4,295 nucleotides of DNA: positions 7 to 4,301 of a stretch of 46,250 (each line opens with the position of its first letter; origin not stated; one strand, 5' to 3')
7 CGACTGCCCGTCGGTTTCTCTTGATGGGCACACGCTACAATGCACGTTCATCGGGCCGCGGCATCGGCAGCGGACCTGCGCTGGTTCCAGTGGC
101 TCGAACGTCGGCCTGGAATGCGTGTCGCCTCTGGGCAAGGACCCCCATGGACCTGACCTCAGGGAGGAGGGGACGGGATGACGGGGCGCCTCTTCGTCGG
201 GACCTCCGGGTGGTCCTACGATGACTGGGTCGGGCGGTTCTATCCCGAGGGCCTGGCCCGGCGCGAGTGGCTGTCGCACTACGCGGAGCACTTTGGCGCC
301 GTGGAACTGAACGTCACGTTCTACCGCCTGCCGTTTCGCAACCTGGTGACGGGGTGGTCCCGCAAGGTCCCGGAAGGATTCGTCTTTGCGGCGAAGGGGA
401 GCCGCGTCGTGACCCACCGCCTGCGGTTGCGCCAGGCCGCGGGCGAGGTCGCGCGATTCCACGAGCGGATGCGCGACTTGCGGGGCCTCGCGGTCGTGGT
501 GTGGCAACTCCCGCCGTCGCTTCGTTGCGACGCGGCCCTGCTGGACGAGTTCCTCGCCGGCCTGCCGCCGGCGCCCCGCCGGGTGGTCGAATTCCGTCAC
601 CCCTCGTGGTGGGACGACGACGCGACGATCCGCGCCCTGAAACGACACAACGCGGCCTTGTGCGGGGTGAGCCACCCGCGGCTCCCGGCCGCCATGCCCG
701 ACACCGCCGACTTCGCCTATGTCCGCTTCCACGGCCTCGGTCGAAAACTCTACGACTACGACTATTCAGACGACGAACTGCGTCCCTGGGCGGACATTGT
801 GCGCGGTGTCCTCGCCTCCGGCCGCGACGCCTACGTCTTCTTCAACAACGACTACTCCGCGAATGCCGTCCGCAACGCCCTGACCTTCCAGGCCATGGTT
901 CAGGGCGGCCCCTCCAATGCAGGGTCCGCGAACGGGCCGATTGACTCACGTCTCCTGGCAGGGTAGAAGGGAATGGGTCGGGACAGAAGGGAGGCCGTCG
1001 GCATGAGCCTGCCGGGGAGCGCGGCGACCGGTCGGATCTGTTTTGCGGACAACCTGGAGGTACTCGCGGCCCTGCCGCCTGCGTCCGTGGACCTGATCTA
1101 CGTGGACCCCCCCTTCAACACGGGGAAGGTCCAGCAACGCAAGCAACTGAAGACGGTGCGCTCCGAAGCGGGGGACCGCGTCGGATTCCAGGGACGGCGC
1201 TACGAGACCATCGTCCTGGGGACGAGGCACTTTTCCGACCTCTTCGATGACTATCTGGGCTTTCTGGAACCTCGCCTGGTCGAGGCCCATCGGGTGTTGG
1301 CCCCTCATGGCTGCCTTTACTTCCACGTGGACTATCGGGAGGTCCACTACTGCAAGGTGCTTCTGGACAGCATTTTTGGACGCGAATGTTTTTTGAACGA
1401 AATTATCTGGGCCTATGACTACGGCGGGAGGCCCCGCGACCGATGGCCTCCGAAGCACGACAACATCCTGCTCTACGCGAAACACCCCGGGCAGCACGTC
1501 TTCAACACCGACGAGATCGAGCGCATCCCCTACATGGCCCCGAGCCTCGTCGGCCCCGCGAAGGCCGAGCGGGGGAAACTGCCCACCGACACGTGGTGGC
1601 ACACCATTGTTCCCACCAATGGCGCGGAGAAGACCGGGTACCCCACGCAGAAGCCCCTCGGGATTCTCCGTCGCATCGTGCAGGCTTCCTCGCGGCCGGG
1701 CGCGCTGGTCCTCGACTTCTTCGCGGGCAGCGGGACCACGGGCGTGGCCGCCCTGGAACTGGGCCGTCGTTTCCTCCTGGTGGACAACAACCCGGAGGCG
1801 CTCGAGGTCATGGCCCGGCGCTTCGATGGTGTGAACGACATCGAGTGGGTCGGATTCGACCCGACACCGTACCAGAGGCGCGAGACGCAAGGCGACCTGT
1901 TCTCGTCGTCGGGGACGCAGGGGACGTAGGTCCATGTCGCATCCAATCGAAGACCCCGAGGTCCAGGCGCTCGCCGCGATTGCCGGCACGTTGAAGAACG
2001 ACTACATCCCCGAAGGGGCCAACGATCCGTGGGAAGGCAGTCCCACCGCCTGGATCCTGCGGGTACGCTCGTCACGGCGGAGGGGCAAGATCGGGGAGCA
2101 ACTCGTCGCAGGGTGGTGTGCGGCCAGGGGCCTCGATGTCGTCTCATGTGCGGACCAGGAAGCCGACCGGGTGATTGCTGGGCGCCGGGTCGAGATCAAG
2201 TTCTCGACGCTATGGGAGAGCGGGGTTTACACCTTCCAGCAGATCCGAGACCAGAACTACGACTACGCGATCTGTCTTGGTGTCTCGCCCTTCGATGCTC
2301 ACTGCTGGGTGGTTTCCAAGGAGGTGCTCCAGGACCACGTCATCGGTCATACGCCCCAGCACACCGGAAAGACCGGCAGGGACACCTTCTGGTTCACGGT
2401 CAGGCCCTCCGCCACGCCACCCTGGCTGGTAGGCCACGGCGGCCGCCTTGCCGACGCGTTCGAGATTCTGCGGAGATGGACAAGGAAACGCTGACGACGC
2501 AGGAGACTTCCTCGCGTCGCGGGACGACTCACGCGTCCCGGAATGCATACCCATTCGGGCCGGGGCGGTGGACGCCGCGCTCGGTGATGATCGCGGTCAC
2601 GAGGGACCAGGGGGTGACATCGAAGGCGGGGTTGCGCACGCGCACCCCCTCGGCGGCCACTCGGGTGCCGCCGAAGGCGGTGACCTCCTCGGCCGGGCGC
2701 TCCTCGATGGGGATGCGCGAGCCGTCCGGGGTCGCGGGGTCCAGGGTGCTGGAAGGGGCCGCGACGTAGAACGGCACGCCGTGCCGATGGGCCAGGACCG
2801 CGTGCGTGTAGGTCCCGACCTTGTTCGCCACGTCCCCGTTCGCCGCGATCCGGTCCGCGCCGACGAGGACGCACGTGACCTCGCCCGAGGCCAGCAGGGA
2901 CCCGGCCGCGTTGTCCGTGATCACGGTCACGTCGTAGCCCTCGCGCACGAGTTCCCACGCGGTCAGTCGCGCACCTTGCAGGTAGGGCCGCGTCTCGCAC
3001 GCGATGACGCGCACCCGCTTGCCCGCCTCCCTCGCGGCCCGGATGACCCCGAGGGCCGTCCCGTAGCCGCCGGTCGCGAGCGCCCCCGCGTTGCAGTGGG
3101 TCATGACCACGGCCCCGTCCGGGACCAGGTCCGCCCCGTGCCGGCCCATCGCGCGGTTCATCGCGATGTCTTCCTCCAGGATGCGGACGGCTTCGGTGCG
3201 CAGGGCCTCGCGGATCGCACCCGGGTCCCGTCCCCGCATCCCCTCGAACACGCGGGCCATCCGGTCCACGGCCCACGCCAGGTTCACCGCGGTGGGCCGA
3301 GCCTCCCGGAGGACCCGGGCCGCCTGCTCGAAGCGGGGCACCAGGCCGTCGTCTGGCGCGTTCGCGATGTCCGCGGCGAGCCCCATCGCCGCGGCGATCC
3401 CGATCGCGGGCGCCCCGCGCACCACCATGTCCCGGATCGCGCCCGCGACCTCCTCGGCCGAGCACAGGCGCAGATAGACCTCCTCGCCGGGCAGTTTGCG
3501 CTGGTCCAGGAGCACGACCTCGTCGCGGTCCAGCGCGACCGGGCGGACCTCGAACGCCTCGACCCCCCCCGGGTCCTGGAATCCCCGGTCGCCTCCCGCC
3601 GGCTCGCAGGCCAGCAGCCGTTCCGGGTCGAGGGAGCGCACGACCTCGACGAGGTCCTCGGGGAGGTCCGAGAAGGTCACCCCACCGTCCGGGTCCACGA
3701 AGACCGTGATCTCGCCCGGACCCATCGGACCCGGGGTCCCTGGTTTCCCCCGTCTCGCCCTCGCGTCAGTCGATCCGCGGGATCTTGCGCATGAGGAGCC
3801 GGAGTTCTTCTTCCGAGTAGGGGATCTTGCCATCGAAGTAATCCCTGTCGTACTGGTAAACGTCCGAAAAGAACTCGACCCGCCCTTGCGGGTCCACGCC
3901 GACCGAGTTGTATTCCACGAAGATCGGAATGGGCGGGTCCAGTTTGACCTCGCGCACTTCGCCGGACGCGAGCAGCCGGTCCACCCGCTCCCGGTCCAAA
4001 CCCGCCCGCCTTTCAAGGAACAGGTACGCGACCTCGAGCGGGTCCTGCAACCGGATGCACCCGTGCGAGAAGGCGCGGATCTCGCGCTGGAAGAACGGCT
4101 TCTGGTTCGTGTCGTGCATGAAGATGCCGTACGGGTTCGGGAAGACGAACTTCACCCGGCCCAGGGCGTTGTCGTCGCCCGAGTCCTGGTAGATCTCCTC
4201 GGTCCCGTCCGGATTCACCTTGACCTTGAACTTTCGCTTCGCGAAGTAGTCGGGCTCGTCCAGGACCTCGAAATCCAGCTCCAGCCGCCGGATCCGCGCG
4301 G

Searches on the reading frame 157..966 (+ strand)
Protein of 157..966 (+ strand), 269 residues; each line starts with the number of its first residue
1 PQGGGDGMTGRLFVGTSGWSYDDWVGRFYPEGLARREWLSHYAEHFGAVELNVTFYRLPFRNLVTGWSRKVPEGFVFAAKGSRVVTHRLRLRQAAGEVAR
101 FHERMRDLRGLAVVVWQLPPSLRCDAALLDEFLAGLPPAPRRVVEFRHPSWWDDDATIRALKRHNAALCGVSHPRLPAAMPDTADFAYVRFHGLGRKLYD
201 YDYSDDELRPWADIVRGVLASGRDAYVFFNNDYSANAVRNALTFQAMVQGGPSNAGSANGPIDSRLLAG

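Call 6: search_protein_families(library=pfam, proteins=[window:157-966:+], max_evalue=0.01)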
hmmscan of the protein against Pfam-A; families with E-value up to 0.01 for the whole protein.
window:157-966:+ (269 aa): 1 family
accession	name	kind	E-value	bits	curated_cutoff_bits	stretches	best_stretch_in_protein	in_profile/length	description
PF01904.24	DUF72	-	3.4e-70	236.9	25.3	1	29-247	1-217/217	Protein of unknown function DUF72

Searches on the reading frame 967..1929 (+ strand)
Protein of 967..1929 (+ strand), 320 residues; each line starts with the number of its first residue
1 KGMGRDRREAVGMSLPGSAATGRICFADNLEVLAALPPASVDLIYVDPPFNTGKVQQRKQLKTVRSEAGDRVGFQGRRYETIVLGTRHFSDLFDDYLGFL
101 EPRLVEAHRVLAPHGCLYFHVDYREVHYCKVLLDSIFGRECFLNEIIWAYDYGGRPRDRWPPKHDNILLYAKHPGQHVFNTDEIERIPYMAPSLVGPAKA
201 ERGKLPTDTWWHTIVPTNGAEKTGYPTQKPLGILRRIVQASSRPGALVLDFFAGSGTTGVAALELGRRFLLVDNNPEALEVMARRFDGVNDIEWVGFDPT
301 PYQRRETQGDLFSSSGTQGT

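Call 6: search_protein_families(library=pfam, proteins=[window:967-1929:+], max_evalue=0.01)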
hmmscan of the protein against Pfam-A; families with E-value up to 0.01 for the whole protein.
window:967-1929:+ (320 aa): 4 families
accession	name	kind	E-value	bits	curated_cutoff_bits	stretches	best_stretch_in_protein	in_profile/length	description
PF01555.25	N6_N4_Mtase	-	6.9e-45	154.1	26.7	1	41-282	1-219/221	DNA methylase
PF03602.21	Cons_hypoth95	-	5e-08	33.3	24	1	245-288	42-86/182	Conserved hypothetical protein 95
PF05175.20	MTS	-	0.0021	18.2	23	0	31-69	89-127/170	Methyltransferase small domain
PF13649.12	Methyltransf_25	-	0.0029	18.7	27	0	248-312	1-68/97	Methyltransferase domain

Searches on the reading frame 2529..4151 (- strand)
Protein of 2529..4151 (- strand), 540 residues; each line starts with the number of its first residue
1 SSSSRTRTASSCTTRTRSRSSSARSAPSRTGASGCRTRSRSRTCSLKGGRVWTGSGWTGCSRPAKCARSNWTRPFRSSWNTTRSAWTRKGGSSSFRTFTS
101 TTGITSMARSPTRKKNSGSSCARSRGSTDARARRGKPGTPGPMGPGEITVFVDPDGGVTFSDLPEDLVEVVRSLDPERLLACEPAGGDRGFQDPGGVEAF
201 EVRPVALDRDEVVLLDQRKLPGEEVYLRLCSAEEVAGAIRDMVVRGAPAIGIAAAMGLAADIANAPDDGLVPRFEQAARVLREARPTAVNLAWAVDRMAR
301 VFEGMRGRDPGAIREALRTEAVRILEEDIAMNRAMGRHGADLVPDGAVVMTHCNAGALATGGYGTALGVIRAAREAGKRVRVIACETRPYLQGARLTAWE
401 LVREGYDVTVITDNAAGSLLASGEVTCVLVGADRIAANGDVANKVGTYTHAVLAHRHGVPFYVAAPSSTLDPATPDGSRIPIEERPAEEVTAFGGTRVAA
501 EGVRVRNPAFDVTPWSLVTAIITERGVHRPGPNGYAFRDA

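Call 6: search_protein_families(library=pfam, proteins=[window:2529-4151:-], max_evalue=0.01)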
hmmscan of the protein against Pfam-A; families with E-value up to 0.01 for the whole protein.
window:2529-4151:- (540 aa): 1 family
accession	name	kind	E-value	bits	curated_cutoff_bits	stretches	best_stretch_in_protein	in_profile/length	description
PF01008.23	IF-2B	-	1.4e-87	293.9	22.4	1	244-530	2-280/280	Initiation factor 2 subunit family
